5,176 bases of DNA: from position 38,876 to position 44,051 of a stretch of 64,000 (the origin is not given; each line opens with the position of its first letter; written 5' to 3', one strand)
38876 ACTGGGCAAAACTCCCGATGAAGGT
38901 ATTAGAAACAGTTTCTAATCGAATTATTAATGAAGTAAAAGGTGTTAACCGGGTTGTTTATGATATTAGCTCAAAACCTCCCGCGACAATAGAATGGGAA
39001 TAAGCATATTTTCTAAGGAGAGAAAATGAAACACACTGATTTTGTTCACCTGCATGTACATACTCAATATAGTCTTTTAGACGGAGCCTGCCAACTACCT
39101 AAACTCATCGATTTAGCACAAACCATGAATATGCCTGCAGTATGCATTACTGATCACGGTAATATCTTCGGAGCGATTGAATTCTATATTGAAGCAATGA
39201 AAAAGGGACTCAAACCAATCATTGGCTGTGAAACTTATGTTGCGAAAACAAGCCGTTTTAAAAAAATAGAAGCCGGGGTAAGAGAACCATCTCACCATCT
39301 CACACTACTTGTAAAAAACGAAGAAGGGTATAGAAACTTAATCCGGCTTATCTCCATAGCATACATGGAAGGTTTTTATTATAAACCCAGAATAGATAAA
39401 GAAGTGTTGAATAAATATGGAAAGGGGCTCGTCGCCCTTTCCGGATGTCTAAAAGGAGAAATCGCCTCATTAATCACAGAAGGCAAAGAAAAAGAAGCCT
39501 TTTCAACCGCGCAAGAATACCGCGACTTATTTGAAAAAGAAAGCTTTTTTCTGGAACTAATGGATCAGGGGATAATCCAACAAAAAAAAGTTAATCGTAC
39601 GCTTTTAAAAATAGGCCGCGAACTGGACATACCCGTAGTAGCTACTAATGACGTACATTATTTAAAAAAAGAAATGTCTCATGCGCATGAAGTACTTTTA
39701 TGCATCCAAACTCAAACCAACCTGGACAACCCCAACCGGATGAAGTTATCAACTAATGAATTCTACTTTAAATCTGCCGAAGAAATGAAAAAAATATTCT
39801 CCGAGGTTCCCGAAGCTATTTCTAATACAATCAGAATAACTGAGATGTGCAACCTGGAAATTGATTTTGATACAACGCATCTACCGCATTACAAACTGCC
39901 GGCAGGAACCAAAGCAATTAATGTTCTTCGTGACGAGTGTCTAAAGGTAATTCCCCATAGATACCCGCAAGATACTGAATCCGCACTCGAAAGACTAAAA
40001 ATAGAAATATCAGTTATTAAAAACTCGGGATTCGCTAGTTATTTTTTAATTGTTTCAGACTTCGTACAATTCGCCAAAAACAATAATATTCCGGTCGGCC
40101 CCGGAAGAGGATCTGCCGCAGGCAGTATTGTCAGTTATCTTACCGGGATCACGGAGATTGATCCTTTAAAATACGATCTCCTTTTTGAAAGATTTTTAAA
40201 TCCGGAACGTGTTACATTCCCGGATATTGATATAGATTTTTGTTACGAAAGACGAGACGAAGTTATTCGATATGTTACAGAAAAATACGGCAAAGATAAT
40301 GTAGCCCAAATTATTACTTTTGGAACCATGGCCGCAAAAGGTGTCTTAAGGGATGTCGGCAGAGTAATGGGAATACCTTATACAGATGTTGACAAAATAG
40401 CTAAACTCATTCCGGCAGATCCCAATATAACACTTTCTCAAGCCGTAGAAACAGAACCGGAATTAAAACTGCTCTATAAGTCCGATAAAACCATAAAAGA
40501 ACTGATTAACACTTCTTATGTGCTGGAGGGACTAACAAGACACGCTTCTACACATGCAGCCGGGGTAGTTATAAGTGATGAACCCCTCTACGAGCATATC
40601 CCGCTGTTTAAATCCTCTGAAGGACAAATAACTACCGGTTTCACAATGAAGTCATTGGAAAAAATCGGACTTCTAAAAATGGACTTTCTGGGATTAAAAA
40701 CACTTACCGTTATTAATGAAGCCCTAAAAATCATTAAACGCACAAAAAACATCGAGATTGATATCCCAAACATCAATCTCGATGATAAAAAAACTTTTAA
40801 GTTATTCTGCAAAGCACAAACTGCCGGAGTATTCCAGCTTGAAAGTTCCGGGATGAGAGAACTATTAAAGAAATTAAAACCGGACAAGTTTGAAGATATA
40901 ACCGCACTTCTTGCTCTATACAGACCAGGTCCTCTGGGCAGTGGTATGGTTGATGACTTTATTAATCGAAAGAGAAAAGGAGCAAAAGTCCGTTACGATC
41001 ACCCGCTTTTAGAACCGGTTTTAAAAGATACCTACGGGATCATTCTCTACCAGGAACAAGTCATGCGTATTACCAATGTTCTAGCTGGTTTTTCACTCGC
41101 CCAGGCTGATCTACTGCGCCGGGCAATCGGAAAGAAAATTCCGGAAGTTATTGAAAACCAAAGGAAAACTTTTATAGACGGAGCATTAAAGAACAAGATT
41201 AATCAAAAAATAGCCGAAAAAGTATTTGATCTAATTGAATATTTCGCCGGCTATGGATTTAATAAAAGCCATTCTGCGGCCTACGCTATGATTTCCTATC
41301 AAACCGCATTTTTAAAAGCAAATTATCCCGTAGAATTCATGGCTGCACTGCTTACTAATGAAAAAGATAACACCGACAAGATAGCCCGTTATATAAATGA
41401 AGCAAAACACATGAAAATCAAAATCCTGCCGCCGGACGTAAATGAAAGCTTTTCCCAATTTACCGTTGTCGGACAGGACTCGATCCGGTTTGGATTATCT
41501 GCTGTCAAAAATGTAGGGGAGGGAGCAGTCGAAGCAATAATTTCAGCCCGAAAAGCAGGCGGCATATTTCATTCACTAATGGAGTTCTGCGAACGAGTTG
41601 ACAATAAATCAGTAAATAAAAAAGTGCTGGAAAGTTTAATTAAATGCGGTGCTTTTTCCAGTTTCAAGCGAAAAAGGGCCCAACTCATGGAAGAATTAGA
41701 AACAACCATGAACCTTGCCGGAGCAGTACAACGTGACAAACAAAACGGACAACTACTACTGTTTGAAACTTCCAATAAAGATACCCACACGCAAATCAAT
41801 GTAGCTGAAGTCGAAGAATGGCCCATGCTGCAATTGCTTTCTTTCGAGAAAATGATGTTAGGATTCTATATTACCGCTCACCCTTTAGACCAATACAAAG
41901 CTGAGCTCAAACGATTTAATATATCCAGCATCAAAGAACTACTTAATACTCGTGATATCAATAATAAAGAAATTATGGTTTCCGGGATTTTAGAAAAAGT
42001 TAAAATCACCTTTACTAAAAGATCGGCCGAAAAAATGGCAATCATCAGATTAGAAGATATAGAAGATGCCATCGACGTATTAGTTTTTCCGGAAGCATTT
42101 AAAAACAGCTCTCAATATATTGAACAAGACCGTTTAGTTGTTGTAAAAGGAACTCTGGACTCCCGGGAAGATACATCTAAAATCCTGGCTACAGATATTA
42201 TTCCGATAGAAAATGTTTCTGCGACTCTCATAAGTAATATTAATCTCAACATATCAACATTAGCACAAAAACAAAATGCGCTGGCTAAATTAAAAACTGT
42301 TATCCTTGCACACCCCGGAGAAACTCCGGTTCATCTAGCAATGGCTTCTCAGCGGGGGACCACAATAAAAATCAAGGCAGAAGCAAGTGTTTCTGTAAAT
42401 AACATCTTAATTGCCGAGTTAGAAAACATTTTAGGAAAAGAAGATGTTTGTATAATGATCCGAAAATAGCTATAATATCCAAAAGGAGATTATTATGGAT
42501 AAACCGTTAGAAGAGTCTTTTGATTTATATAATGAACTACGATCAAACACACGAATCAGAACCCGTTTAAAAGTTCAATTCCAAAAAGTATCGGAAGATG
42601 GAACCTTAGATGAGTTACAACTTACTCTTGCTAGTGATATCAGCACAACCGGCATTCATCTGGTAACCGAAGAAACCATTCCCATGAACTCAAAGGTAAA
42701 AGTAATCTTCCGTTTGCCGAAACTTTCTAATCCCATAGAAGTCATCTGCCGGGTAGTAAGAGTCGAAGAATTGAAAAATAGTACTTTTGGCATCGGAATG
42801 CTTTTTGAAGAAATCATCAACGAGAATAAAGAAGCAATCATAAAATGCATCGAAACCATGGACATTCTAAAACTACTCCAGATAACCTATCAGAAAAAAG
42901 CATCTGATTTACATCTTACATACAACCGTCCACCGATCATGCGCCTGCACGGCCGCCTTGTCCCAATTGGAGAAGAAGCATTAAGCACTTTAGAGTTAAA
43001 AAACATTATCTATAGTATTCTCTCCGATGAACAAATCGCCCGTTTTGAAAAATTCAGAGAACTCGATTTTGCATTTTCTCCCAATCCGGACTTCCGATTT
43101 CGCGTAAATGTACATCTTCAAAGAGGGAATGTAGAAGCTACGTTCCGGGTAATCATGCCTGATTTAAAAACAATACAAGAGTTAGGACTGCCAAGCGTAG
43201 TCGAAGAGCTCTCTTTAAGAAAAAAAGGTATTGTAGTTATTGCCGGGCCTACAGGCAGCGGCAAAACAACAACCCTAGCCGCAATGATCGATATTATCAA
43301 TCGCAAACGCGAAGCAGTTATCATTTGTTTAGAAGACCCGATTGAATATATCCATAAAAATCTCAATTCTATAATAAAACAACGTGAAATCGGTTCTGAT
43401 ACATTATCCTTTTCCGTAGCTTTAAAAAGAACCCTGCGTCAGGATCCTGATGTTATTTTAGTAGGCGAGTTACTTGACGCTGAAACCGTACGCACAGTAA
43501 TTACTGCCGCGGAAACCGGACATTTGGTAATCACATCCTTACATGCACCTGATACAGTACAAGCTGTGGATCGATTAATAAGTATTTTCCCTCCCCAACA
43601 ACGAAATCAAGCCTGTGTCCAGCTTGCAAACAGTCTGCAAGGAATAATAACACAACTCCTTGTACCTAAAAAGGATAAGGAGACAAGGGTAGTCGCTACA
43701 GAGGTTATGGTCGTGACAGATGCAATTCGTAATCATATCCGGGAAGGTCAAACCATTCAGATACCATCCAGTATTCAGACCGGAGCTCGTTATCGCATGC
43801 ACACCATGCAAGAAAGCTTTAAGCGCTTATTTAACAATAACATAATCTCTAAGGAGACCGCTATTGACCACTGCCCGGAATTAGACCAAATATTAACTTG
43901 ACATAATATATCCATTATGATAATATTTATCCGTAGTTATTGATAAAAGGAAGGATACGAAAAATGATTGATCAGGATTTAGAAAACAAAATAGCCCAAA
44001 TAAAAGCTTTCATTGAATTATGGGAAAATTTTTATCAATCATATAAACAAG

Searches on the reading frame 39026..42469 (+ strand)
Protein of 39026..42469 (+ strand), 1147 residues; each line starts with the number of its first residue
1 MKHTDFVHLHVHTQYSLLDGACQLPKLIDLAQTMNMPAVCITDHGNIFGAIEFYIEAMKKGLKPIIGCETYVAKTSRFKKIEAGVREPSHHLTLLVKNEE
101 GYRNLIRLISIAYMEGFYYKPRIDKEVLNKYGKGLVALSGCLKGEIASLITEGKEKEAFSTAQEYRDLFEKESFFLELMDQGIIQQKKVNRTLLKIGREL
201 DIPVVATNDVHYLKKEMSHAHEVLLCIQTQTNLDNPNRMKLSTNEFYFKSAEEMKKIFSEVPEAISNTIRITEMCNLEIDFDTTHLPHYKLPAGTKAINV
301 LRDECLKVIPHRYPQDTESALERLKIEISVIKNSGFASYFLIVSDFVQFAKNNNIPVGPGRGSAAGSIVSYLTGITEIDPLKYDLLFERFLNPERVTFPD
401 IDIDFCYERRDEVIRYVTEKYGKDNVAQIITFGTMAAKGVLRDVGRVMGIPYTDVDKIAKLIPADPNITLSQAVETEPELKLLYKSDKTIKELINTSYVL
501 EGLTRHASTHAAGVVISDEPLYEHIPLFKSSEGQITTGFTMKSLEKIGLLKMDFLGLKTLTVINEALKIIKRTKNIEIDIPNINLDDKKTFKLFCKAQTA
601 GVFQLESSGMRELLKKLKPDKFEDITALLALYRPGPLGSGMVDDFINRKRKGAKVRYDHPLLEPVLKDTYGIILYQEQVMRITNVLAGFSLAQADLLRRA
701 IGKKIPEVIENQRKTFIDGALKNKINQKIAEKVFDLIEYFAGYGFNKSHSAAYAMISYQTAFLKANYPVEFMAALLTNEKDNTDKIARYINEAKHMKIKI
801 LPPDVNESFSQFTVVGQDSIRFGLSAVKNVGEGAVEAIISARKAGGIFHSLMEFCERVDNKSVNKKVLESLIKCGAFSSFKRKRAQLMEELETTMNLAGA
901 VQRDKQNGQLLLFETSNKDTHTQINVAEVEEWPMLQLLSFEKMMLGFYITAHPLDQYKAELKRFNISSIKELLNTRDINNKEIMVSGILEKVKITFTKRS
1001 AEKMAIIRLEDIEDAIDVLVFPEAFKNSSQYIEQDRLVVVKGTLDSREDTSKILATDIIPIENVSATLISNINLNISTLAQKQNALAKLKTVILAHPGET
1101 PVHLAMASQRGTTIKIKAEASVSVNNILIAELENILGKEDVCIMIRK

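Call 18: search_protein_families(library=pfam, proteins=[window:39026-42469:+], max_evalue=0.0001)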
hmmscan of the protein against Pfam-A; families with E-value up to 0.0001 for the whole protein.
window:39026-42469:+ (1147 aa): 5 families
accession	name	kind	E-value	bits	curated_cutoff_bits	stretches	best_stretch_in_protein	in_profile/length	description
PF07733.18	DNA_pol3_alpha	-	5.7e-104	347.8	23.9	1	300-556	2-260/260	Bacterial DNA polymerase III alpha NTPase domain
PF17657.6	DNA_pol3_finger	-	2.4e-67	225.9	22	1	559-723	1-165/166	Bacterial DNA polymerase III alpha subunit finger domain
PF02811.25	PHP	-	7.5e-57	192.7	26.4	1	8-180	1-163/164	PHP domain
PF14579.12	HHH_6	-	3.6e-31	107.7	25.6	1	797-887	1-90/90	Helix-hairpin-helix motif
PF01336.31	tRNA_anti-codon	-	1.4e-06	28.6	27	1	993-1060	11-74/75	OB-fold nucleic acid binding domain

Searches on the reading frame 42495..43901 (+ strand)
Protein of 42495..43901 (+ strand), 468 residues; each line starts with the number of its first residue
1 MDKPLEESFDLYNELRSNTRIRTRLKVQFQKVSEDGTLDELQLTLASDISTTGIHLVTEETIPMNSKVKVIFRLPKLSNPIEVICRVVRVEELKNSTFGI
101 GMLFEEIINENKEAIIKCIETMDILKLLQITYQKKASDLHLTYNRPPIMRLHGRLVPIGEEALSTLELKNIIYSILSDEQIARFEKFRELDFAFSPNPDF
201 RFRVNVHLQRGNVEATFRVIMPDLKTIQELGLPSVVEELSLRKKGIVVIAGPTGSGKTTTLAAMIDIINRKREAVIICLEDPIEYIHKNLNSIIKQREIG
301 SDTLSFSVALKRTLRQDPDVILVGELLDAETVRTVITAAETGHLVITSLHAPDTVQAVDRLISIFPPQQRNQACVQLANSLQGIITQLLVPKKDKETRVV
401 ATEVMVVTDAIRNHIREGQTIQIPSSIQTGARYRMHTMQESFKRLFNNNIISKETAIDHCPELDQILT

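Call 18: search_protein_families(library=pfam, proteins=[window:42495-43901:+], max_evalue=0.0001)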
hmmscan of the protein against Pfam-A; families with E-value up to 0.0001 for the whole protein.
window:42495-43901:+ (468 aa): 3 families
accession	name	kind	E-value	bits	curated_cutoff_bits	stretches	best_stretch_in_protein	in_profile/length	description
PF00437.27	T2SSE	-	2e-39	135.7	24.9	1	236-405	134-288/370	Type II/IV secretion system protein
PF07238.19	PilZ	-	1.1e-10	42.2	22.5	1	15-119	2-100/102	PilZ domain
PF04851.21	ResIII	-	9.6e-05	22.8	22.5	0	225-279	5-59/164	Type III restriction enzyme, res subunit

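Call 63: search_protein_families(library=ncbifam, proteins=[window:42495-43901:+], max_evalue=0.00001)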
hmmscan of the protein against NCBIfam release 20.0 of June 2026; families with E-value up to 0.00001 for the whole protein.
window:42495-43901:+ (468 aa): 19 families
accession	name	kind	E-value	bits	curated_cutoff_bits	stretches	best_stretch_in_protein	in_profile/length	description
TIGR01420.1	pilT_fam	subfamily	4.3e-124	414.2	319.1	1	124-460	2-338/343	PilT/PilU family type 4a pilus ATPase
TIGR02525.1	plasmid_TraJ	equivalog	1.1e-44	153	368.3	1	128-458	16-365/372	plasmid transfer ATPase TraJ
TIGR02524.1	dot_icm_DotB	equivalog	2.8e-42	145.2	463.3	1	124-453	6-347/358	Dot/Icm type IV secretion system ATPase DotB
NF041000.1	ATPase_ComGA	equivalog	1.8e-35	122.2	300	1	236-391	120-266/267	competence type IV pilus ATPase ComGA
TIGR02533.1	type_II_gspE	equivalog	3.9e-34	118.2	630.25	1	236-392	235-381/486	type II secretion system ATPase GspE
NF007755.0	PRK10436.1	equivalog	1.7e-32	112.7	617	1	124-413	89-378/465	type II secretion system protein GspE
TIGR02538.1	type_IV_pilB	equivalog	1.3e-31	109.9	675.65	1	242-365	314-433/564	type IV-A pilus assembly ATPase PilB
NF053534.1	T4PilAsmATPsTfpB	equivalog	2.4e-31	108.8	850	1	236-390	328-472/584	type IV pilus assembly ATPase TfpB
TIGR02788.1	VirB11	equivalog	4.1e-17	62.2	249.95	1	240-366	140-267/308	P-type DNA transfer ATPase VirB11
NF058587.1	archaellum_moto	equivalog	5.1e-16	58.5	550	1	243-363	274-395/527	archaellum flagellar ATPase motor FlaI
TIGR02782.1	TrbB_P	equivalog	1.5e-15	57.3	304.55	1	238-382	131-273/303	P-type conjugative transfer ATPase TrbB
NF010407.0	PRK13833.1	subfamily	5.6e-13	49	499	1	244-391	144-284/323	conjugal transfer protein TrbB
NF010469.0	PRK13894.1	subfamily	3.3e-12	46.4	508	1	241-366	147-269/320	conjugal transfer ATPase TrbB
TIGR03819.1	heli_sec_ATPase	hypoth_equivalog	4.3e-12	45.9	373.15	1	235-382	170-320/340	TadA family conjugal transfer-associated ATPase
NF010425.0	PRK13851.1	equivalog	3e-11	42.8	461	1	243-413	161-333/344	type IV secretion system protein VirB11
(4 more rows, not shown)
